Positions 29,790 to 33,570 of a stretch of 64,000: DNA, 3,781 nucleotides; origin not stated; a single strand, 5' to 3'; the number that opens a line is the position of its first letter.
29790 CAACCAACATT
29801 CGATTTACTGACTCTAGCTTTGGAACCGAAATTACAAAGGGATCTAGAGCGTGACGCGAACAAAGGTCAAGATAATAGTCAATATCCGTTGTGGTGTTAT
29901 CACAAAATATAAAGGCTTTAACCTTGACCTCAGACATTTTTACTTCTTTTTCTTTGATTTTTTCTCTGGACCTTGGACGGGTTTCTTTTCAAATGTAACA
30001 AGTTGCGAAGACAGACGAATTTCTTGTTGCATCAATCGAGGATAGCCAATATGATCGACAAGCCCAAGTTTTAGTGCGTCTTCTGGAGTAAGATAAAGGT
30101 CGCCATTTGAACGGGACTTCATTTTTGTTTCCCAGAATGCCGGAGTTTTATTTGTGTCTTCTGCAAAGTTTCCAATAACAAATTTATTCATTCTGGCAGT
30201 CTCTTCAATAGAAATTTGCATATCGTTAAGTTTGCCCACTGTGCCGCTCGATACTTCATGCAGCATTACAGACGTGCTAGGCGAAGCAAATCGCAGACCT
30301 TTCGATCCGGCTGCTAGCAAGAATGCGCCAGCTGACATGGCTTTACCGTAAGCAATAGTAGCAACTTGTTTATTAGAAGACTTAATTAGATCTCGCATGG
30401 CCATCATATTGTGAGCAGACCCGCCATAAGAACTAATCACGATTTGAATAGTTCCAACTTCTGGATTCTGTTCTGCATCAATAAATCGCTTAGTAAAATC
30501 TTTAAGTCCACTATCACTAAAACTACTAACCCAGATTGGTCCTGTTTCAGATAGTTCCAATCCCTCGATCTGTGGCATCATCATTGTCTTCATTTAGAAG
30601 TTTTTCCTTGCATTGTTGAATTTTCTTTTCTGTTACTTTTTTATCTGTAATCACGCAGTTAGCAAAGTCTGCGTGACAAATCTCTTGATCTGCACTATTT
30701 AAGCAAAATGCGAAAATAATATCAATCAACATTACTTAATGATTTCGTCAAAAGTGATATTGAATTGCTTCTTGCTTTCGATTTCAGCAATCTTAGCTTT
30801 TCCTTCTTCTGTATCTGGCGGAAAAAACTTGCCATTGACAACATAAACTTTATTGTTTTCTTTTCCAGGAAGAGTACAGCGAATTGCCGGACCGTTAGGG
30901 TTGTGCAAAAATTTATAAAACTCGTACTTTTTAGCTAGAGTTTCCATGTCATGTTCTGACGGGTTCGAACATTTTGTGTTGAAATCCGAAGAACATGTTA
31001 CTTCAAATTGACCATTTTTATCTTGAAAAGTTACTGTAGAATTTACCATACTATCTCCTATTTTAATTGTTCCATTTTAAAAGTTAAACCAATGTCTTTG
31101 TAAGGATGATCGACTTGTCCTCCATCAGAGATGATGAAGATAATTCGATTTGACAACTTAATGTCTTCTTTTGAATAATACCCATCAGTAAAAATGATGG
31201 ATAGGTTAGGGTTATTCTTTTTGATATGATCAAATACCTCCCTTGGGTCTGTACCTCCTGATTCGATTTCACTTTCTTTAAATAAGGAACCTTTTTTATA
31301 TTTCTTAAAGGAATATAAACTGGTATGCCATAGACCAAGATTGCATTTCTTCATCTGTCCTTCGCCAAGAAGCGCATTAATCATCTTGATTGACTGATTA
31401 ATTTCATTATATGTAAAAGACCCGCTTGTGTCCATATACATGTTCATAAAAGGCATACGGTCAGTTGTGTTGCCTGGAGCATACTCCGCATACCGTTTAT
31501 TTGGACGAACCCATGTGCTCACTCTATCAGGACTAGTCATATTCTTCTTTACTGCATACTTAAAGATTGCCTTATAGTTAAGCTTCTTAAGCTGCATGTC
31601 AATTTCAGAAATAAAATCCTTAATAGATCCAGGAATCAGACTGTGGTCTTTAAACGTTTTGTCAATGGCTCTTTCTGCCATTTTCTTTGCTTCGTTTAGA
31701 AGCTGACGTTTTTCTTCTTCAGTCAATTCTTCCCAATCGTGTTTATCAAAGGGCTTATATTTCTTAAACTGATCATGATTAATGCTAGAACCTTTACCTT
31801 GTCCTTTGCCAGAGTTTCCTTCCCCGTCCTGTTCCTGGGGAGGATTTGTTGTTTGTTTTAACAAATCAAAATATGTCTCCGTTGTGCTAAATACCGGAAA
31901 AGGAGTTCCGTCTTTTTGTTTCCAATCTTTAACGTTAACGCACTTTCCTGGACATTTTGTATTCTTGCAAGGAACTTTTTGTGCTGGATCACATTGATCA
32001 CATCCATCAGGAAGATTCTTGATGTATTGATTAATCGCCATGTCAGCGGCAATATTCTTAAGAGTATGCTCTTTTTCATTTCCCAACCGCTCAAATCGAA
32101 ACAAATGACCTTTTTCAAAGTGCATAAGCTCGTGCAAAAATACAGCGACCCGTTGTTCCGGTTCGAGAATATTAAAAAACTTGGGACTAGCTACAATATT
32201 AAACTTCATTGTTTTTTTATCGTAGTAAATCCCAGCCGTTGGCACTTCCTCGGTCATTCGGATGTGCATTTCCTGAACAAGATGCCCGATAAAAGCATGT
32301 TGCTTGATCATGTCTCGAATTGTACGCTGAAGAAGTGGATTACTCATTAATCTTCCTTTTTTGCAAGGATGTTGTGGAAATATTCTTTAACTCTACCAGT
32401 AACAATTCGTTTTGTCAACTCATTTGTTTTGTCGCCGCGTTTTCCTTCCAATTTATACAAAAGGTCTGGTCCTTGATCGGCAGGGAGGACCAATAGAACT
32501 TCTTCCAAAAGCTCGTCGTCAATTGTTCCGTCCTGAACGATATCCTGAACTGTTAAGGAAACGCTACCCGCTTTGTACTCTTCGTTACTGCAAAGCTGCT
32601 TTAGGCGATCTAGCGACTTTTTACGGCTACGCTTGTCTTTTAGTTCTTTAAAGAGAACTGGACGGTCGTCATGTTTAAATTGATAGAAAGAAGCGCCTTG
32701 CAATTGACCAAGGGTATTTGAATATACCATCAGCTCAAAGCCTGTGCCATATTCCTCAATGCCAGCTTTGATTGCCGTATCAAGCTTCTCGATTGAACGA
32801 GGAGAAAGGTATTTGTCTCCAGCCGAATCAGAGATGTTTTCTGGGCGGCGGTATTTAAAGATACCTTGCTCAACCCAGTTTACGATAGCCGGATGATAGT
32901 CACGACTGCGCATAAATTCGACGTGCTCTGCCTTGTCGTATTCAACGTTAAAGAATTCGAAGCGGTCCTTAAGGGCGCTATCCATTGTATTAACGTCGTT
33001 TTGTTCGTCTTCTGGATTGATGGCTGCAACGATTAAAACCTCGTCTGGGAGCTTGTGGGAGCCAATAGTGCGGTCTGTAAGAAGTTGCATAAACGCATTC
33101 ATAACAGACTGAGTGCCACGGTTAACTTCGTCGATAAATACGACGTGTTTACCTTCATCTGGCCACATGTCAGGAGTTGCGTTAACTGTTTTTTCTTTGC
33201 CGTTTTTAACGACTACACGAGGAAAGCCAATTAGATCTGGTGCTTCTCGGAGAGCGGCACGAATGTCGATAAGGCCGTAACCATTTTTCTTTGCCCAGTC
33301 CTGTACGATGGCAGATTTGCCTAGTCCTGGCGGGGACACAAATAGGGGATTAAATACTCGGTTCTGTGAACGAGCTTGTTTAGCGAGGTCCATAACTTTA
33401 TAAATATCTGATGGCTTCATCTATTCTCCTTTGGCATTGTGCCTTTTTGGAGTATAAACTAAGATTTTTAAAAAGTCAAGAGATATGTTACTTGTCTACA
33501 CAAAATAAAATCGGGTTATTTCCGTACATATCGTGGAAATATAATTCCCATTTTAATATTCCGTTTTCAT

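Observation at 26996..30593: Two divergent ClpP-like protease genes outside the structural module, with no ClpX/ClpA partner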

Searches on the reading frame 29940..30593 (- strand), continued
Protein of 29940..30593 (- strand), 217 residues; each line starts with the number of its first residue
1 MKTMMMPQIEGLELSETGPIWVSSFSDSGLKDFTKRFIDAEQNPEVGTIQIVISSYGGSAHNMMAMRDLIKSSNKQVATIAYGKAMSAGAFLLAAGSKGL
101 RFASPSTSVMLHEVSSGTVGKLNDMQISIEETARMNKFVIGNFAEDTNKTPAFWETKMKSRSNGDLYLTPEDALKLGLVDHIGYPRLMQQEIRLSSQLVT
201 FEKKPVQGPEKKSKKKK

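Call 86: search_protein_families(library=ncbifam, proteins=[window:29940-30593:-, L011:6648-7217:+, L011:8022-8594:+, L005:10001-10690:+], max_evalue=0.001)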
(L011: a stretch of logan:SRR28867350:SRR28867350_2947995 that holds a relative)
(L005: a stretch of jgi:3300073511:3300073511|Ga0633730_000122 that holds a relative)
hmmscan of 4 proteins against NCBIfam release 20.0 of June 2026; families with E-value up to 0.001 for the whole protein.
window:29940-30593:- (217 aa): 11 families
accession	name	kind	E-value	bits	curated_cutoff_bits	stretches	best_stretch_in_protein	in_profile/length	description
NF001368.0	PRK00277.1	subfamily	2.1e-26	93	249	1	43-183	60-195/203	ATP-dependent Clp protease proteolytic subunit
NF009205.0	PRK12553.1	subfamily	2.2e-26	92.7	228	1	46-182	67-201/211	ATP-dependent Clp protease proteolytic subunit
TIGR00493.1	clpP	equivalog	3.1e-22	79.3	308.6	1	37-182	50-189/192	ATP-dependent Clp endopeptidase proteolytic subunit ClpP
NF011090.0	PRK14513.1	equivalog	4.3e-19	69.2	347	1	41-182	53-189/201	ATP-dependent Clp protease proteolytic subunit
NF009204.0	PRK12552.1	equivalog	2.7e-18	66.2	263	1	62-182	95-211/225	ATP-dependent Clp protease proteolytic subunit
NF009203.0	PRK12551.1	equivalog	2.6e-17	63.2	359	1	37-182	48-187/196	ATP-dependent Clp protease proteolytic subunit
NF011091.0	PRK14514.1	equivalog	1.8e-16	60.4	361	1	48-182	86-216/221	ATP-dependent Clp endopeptidase proteolytic subunit ClpP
NF045542.1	Clp_rel_HeadMat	equivalog_domain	3.2e-14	53.2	120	1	41-182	27-165/165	head maturation protease, ClpP-related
NF011089.0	PRK14512.1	equivalog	6.7e-12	45.6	251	1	42-182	54-190/200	ATP-dependent Clp protease proteolytic subunit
NF045540.1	scaf_prot_MCP1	exception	1.5e-10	40.5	475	1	32-188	19-166/652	ClpP-like prohead protease/major capsid protein fusion protein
TIGR00706.1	SppA_dom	equivalog_domain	3.9e-05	23.4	155.45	0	31-108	17-94/208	signal peptide peptidase SppA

L011:6648-7217:+ (189 aa): 11 families
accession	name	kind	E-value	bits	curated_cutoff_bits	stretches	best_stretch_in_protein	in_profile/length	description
NF001368.0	PRK00277.1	subfamily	4.7e-31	108.2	249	1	38-174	65-197/203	ATP-dependent Clp protease proteolytic subunit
NF009205.0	PRK12553.1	subfamily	9.3e-29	100.5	228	1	38-171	70-201/211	ATP-dependent Clp protease proteolytic subunit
TIGR00493.1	clpP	equivalog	3.7e-26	92.1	308.6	1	37-171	59-189/192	ATP-dependent Clp endopeptidase proteolytic subunit ClpP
NF011090.0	PRK14513.1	equivalog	4.7e-21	75.6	347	1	38-175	60-193/201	ATP-dependent Clp protease proteolytic subunit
NF009204.0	PRK12552.1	equivalog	6e-20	71.6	263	1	51-175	95-215/225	ATP-dependent Clp protease proteolytic subunit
NF009203.0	PRK12551.1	equivalog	6.7e-20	71.6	359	1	37-173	57-189/196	ATP-dependent Clp protease proteolytic subunit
NF011089.0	PRK14512.1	equivalog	1.6e-18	67.2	251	1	36-178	59-197/200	ATP-dependent Clp protease proteolytic subunit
NF011091.0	PRK14514.1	equivalog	2.3e-17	63.3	361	1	38-172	87-217/221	ATP-dependent Clp endopeptidase proteolytic subunit ClpP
NF045542.1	Clp_rel_HeadMat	equivalog_domain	3.6e-17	62.8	120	1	33-171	32-165/165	head maturation protease, ClpP-related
NF045540.1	scaf_prot_MCP1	exception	5.8e-15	55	475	1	24-175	22-164/652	ClpP-like prohead protease/major capsid protein fusion protein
TIGR00706.1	SppA_dom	equivalog_domain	4.7e-06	26.4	155.45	0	20-126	17-112/208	signal peptide peptidase SppA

L011:8022-8594:+ (190 aa): 11 families
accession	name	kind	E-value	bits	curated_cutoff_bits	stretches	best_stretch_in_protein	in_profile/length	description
NF009205.0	PRK12553.1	subfamily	2.6e-23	82.7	228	1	20-190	36-202/211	ATP-dependent Clp protease proteolytic subunit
NF045542.1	Clp_rel_HeadMat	equivalog_domain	4.5e-21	75.5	120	1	23-189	2-165/165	head maturation protease, ClpP-related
NF001368.0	PRK00277.1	subfamily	1.4e-18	67.4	249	1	21-190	32-195/203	ATP-dependent Clp protease proteolytic subunit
NF045540.1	scaf_prot_MCP1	exception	2.6e-18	66.1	475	1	37-190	13-161/652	ClpP-like prohead protease/major capsid protein fusion protein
TIGR00493.1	clpP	equivalog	2.8e-14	53.3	308.6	1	21-190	27-190/192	ATP-dependent Clp endopeptidase proteolytic subunit ClpP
NF011090.0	PRK14513.1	equivalog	5e-14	52.6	347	1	21-190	27-190/201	ATP-dependent Clp protease proteolytic subunit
NF011089.0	PRK14512.1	equivalog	4.3e-13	49.5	251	1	18-190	25-191/200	ATP-dependent Clp protease proteolytic subunit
NF009203.0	PRK12551.1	equivalog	1e-11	45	359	1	22-190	26-188/196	ATP-dependent Clp protease proteolytic subunit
NF011091.0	PRK14514.1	equivalog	1.3e-09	38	361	1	22-190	55-217/221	ATP-dependent Clp endopeptidase proteolytic subunit ClpP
NF009204.0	PRK12552.1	equivalog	9.3e-07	28.5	263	1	33-190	52-212/225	ATP-dependent Clp protease proteolytic subunit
TIGR00706.1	SppA_dom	equivalog_domain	0.00073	19.2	155.45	0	26-111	7-91/208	signal peptide peptidase SppA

L005:10001-10690:+ (229 aa): 10 families
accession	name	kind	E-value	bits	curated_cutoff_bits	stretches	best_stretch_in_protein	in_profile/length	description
NF001368.0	PRK00277.1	subfamily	1.6e-28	100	249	1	45-197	50-195/203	ATP-dependent Clp protease proteolytic subunit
NF009205.0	PRK12553.1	subfamily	7.2e-28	97.6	228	1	37-196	47-201/211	ATP-dependent Clp protease proteolytic subunit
TIGR00493.1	clpP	equivalog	4.3e-23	82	308.6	1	43-196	43-189/192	ATP-dependent Clp endopeptidase proteolytic subunit ClpP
NF011090.0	PRK14513.1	equivalog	5.5e-21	75.3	347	1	37-197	37-190/201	ATP-dependent Clp protease proteolytic subunit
NF009203.0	PRK12551.1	equivalog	1.6e-18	67.2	359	1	46-196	44-187/196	ATP-dependent Clp protease proteolytic subunit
NF009204.0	PRK12552.1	equivalog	9.4e-17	61.2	263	1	62-196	75-211/225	ATP-dependent Clp protease proteolytic subunit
NF011089.0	PRK14512.1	equivalog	1.4e-16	60.8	251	1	43-196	44-190/200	ATP-dependent Clp protease proteolytic subunit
NF011091.0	PRK14514.1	equivalog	8.4e-16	58.3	361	1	44-196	71-216/221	ATP-dependent Clp endopeptidase proteolytic subunit ClpP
NF045540.1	scaf_prot_MCP1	exception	1.2e-11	44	475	1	55-211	28-175/652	ClpP-like prohead protease/major capsid protein fusion protein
NF045542.1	Clp_rel_HeadMat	equivalog_domain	5.5e-10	39.4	120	1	55-195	32-164/165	head maturation protease, ClpP-related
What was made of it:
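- On ClpP-related head-maturation protease (NF045542 / PHROG 94): Against the fusion family NF045540 they score 40.5 and 61 against 475 (call 86).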

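Call 88: fold_search(model_id=the predicted structure, library=viral)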
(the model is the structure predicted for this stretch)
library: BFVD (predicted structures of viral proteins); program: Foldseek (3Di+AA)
matches with E <= 10: 324; with E <= 0.001: 129
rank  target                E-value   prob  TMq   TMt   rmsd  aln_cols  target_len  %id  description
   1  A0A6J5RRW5            6.4e-17  1.00  0.71  0.80   2.7       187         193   26  ClpP Protease subunit of ATP-dependent Clp proteases [uncultured Caudovirales phage]
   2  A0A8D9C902            1.2e-16  1.00  0.68  0.68   2.0       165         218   23  Gp257 [uncultured marine phage]
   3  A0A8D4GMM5            7.5e-16  1.00  0.71  0.69  18.8       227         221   22  (no name in the UniProt tables at hand)
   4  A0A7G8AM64            9.0e-16  1.00  0.68  0.89   3.0       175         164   27  (no name in the UniProt tables at hand)
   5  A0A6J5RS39            5.0e-15  1.00  0.70  0.75   1.4       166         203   19  ClpP Protease subunit of ATP-dependent Clp proteases [uncultured Caudovirales phage]
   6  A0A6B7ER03            7.7e-15  1.00  0.66  0.83   5.3       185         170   26  (no name in the UniProt tables at hand)
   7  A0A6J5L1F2            9.0e-14  1.00  0.66  0.64   5.0       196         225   17  ClpP Protease subunit of ATP-dependent Clp proteases [uncultured Caudovirales phage]
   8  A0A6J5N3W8            1.5e-13  1.00  0.66  0.43   6.0       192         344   20  ATP-dependent Clp protease proteolytic subunit [uncultured Caudovirales phage]
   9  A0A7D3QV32            1.8e-13  1.00  0.65  0.62   6.1       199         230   18  Clp protease proteolytic subunit /translocation-enhancing protein tepA [Fadolivirus FV1/VV64]
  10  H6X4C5                4.6e-13  1.00  0.65  0.67   8.1       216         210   21  Putative peptidase [Klebsiella phage vB_KleM_RaK2]
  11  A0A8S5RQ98            7.2e-13  1.00  0.67  0.60   2.3       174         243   25  (no name in the UniProt tables at hand)
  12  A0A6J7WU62            1.4e-12  1.00  0.69  0.76   2.5       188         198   22  ATP-dependent Clp protease proteolytic subunit [uncultured Caudovirales phage]
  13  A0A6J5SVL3            1.9e-12  1.00  0.69  0.43   7.3       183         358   21  S14_ClpP_1 domain containing protein [uncultured Caudovirales phage]
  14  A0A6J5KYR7            2.9e-12  1.00  0.62  0.52  10.0       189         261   14  ClpP Protease subunit of ATP-dependent Clp proteases [uncultured Caudovirales phage]
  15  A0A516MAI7            3.9e-12  1.00  0.65  0.43  13.6       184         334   17  (no name in the UniProt tables at hand)
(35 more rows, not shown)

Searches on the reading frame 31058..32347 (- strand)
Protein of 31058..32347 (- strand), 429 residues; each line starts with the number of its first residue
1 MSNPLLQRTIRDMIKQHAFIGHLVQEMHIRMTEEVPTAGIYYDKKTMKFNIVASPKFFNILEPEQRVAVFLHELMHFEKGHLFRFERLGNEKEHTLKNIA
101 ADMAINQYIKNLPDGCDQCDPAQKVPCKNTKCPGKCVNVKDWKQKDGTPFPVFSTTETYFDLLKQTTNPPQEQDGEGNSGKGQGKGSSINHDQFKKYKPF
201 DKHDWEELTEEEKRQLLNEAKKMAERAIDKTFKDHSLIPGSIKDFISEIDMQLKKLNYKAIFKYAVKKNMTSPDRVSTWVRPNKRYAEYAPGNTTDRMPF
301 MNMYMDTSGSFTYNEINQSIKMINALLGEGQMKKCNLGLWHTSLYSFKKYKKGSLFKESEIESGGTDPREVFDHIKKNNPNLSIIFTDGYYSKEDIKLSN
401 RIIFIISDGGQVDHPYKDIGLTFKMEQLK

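Call 3: search_protein_families(library=pfam, proteins=[window:31058-32347:-], max_evalue=0.01)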
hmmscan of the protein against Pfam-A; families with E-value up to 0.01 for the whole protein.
window:31058-32347:- (429 aa): 3 families
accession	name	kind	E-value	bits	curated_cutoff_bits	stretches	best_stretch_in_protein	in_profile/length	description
PF13203.12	DUF2201_N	-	2.8e-16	60.4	23.2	1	7-292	7-258/271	Putative metallopeptidase domain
PF09967.15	DUF2201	-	6.5e-07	30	26.4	1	303-416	3-116/123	VWA-like domain (DUF2201)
PF18894.6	PhageMetallopep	-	0.0037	17.8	23.7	0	41-79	57-96/134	Putative phage metallopeptidase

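Call 4: search_protein_families(library=phrogs, proteins=[window:31058-32347:-], max_evalue=0.001)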
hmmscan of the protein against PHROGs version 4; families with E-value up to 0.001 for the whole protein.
window:31058-32347:- (429 aa): 2 families
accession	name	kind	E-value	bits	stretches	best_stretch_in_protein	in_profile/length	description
phrog_1314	-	DNA, RNA and nucleotide metabolism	6.5e-55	187.8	1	6-416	15-384/394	HNH endonuclease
phrog_30358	-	unknown function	1.8e-05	25.8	1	274-408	46-185/204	-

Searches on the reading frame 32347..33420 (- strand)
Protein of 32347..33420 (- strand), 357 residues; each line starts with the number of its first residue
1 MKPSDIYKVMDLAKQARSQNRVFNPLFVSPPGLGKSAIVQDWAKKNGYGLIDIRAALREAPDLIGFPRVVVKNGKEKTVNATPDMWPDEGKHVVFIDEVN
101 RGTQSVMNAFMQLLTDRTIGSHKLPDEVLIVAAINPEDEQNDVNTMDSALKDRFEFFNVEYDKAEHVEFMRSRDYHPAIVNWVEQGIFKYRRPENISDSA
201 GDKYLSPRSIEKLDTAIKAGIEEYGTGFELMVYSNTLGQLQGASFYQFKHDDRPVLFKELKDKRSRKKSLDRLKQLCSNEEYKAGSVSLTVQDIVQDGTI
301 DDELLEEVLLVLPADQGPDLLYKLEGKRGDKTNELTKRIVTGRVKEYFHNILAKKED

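Call 3: search_protein_families(library=pfam, proteins=[window:32347-33420:-], max_evalue=0.01)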
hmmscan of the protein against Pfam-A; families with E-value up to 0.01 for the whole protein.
window:32347-33420:- (357 aa): 4 families
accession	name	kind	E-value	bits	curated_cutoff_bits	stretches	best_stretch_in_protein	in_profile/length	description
PF07728.20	AAA_5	-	1.8e-09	38.1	22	1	30-154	7-139/139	AAA domain (dynein-related subfamily)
PF00004.35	AAA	-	3.4e-06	28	21.2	1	26-156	2-125/131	ATPase family associated with various cellular activities (AAA)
PF20030.5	bpMoxR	-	3.6e-06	26.6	27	1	25-155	34-161/205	MoxR domain in the MoxR-vWA-beta-propeller ternary systems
PF07726.17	AAA_3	-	2.8e-05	24.5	27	1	29-154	6-129/131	ATPase family associated with various cellular activities (AAA)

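Call 4: search_protein_families(library=phrogs, proteins=[window:32347-33420:-], max_evalue=0.001)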
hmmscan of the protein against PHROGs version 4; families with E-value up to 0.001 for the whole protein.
window:32347-33420:- (357 aa): 6 families
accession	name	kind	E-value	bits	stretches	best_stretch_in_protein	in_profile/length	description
phrog_1297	-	other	5e-45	155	1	8-250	13-260/356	ATPase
phrog_16335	-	other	4.8e-16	59.8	1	25-167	29-175/267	ATPase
phrog_249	-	moron, auxiliary metabolic gene and host takeover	3e-10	41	1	11-185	117-307/380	porphyrin biosynthesis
phrog_168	-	DNA, RNA and nucleotide metabolism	1.4e-06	29.2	1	24-170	44-170/314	clamp loader of DNA polymerase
phrog_21479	-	unknown function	1.7e-06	28.9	1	20-61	26-65/68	-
phrog_16448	-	other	0.00016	21.1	1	14-164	443-596/680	ATPase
